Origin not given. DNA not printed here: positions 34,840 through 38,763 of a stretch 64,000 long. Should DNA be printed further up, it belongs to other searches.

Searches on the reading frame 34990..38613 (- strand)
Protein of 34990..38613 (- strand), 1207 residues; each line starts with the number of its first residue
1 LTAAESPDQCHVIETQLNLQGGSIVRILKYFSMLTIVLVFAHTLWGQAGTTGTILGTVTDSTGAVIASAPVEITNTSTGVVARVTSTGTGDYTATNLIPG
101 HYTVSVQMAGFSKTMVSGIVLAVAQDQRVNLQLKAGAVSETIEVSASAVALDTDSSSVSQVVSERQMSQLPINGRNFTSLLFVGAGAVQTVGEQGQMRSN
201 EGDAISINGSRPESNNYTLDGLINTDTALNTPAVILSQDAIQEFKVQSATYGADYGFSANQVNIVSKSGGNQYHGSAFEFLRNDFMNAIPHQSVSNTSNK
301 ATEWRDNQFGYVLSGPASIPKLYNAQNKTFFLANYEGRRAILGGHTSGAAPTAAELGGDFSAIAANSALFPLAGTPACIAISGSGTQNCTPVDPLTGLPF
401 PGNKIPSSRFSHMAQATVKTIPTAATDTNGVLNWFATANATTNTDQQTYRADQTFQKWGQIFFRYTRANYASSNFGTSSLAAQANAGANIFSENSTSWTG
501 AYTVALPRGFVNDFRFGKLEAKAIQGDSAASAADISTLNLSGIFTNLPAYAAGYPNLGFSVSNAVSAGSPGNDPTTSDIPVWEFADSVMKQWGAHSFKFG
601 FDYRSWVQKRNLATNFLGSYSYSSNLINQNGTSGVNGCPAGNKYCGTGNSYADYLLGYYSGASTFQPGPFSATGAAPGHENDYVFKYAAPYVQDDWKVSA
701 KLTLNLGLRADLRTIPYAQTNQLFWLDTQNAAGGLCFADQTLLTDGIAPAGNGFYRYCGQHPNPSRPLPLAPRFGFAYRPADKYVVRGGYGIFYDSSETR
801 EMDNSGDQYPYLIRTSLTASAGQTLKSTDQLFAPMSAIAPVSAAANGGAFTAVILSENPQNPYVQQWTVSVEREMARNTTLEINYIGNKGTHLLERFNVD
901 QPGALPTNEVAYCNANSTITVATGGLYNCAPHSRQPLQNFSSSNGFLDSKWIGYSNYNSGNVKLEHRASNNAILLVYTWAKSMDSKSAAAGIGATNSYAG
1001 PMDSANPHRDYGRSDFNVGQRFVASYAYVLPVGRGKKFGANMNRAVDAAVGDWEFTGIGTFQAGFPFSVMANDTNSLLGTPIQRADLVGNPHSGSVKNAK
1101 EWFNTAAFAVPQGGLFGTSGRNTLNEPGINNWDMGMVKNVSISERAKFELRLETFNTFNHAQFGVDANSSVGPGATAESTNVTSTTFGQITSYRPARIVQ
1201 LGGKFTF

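Call 48: search_protein_families(library=pfam, proteins=[window:34990-38613:-], max_evalue=0.00001)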
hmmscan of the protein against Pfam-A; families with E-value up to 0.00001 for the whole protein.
window:34990-38613:- (1207 aa): 2 families
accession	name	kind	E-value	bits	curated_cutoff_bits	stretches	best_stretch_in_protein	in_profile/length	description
PF25183.1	OMP_b-brl_4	-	3e-194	648.3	30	1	265-1200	1-838/838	Outer membrane beta barrel domain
PF13620.12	CarboxypepD_reg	-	3.3e-19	69.5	32.3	1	53-134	1-82/82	Carboxypeptidase regulatory-like domain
